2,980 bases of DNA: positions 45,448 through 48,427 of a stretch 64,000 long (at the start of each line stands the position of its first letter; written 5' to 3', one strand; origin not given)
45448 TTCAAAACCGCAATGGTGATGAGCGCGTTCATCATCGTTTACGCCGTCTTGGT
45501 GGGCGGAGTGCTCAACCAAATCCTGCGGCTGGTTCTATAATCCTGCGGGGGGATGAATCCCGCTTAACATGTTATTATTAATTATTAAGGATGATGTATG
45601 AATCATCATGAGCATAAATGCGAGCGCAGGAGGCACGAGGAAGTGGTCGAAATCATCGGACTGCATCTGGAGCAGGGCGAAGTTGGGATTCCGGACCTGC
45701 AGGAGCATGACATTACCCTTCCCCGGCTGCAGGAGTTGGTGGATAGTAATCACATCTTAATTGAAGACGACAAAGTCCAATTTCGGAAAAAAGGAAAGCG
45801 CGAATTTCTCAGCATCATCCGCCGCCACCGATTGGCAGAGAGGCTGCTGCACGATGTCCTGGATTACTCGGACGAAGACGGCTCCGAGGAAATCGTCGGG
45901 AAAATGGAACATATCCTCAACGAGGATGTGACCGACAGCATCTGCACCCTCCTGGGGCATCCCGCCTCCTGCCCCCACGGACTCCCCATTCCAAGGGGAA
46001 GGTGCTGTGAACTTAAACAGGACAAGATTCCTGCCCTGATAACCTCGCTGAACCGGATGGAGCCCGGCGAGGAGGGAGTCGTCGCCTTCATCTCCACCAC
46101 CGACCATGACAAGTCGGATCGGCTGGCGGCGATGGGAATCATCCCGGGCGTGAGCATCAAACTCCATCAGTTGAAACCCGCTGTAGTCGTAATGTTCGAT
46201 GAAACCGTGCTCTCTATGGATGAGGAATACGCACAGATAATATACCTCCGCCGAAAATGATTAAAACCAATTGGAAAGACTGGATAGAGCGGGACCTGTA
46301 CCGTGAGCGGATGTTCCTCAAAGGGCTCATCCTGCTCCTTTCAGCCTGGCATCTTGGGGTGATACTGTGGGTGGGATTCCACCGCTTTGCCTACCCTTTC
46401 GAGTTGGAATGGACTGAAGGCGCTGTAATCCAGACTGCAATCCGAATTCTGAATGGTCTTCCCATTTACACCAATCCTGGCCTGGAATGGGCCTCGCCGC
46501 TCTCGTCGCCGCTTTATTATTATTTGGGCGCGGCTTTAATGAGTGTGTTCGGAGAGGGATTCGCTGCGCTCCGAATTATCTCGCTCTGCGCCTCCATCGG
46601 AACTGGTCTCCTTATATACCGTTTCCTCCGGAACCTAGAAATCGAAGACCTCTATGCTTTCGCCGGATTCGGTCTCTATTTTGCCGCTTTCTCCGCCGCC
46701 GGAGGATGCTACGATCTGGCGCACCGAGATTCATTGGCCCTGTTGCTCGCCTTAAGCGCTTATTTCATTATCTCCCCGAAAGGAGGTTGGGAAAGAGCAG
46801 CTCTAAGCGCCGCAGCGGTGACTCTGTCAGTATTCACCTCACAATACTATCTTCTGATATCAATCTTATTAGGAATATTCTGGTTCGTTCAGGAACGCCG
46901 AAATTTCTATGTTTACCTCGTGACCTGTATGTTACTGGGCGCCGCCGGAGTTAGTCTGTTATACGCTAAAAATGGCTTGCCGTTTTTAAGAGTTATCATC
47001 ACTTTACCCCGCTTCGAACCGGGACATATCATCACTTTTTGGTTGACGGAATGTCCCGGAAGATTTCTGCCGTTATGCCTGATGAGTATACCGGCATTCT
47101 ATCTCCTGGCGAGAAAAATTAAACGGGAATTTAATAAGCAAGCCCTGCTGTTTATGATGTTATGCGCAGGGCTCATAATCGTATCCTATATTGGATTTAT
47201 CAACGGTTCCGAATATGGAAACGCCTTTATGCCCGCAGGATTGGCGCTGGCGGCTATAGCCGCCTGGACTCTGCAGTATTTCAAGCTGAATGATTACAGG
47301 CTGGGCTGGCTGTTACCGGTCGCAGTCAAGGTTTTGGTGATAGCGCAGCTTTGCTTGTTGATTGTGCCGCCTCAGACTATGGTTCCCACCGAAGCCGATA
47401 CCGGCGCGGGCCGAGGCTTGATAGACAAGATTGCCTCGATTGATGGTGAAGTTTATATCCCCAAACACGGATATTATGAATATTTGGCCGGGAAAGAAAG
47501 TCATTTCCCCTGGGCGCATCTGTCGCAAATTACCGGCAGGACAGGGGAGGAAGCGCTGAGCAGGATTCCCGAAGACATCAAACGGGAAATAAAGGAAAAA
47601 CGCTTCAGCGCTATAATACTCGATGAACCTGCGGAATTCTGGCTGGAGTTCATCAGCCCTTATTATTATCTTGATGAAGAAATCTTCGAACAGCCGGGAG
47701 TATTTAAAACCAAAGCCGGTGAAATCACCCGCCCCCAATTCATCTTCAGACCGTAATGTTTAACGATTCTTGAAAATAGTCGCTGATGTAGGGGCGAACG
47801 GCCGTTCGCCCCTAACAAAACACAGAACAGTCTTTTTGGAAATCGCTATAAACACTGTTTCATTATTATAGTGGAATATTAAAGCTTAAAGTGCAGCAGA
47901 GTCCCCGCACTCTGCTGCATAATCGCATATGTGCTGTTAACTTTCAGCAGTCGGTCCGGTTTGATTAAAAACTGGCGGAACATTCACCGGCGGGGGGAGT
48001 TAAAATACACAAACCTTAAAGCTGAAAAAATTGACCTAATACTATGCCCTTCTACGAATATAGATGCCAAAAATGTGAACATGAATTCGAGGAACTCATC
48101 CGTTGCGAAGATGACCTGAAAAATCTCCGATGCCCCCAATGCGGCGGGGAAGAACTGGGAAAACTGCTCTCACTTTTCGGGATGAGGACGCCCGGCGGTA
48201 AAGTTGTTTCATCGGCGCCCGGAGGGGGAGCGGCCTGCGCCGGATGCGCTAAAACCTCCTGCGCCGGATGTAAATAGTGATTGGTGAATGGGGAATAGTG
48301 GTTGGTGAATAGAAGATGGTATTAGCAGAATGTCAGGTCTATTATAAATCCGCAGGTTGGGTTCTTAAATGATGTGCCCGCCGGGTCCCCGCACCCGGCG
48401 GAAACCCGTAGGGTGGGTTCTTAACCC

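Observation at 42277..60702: At least six families of REP-like hairpins assembled combinatorially (BIME-like mosaics) in many intergenic regions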

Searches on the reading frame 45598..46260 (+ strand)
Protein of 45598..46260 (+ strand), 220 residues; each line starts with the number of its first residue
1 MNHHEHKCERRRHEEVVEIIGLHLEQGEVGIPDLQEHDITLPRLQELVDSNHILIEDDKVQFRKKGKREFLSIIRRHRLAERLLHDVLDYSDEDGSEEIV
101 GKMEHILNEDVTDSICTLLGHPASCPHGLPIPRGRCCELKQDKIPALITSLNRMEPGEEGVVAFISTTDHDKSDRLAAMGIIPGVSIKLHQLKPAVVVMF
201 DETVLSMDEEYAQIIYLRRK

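Call 13: search_protein_families(library=pfam, proteins=[window:45598-46260:+])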
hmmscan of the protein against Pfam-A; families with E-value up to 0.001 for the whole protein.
window:45598-46260:+ (220 aa): 2 families
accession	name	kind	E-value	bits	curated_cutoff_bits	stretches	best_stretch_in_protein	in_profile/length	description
PF02742.21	Fe_dep_repr_C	-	6.8e-22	77.7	27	1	64-133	2-70/70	Iron dependent repressor, metal binding and dimerisation domain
PF04023.20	FeoA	-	6.5e-12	45.8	23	1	150-218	2-73/74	FeoA domain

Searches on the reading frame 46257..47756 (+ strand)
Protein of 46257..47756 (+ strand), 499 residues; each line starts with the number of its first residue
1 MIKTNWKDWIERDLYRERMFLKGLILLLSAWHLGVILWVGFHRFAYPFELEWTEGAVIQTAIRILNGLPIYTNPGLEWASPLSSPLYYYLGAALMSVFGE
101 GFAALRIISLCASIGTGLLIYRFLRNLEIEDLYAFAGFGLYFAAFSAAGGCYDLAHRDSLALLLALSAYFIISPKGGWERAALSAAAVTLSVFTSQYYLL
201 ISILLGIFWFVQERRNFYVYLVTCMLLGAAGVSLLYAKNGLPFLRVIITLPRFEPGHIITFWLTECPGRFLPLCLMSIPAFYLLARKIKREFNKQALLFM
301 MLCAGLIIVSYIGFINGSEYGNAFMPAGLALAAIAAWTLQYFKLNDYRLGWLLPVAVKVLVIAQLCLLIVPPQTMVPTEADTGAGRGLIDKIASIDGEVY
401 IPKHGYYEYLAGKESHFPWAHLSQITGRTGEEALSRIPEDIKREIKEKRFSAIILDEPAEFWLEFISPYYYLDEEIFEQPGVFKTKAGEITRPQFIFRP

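Call 13: search_protein_families(library=pfam, proteins=[window:46257-47756:+])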
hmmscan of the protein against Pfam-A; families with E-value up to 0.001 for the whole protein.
window:46257-47756:+ (499 aa): 0 families

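Call 62: search_protein_families(library=pfam, proteins=[window:46257-47756:+], max_evalue=0.00001)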
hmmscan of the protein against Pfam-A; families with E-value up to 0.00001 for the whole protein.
window:46257-47756:+ (499 aa): 0 families

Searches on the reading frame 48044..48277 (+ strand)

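Call 13: search_protein_families(library=pfam, proteins=[window:48044-48277:+])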
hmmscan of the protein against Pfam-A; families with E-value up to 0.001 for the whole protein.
window:48044-48277:+ (77 aa): 1 family
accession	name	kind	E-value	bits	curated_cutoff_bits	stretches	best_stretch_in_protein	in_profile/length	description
PF09723.15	Zn_ribbon_8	-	3.5e-14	53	34.4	1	1-41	1-40/41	Zinc ribbon domain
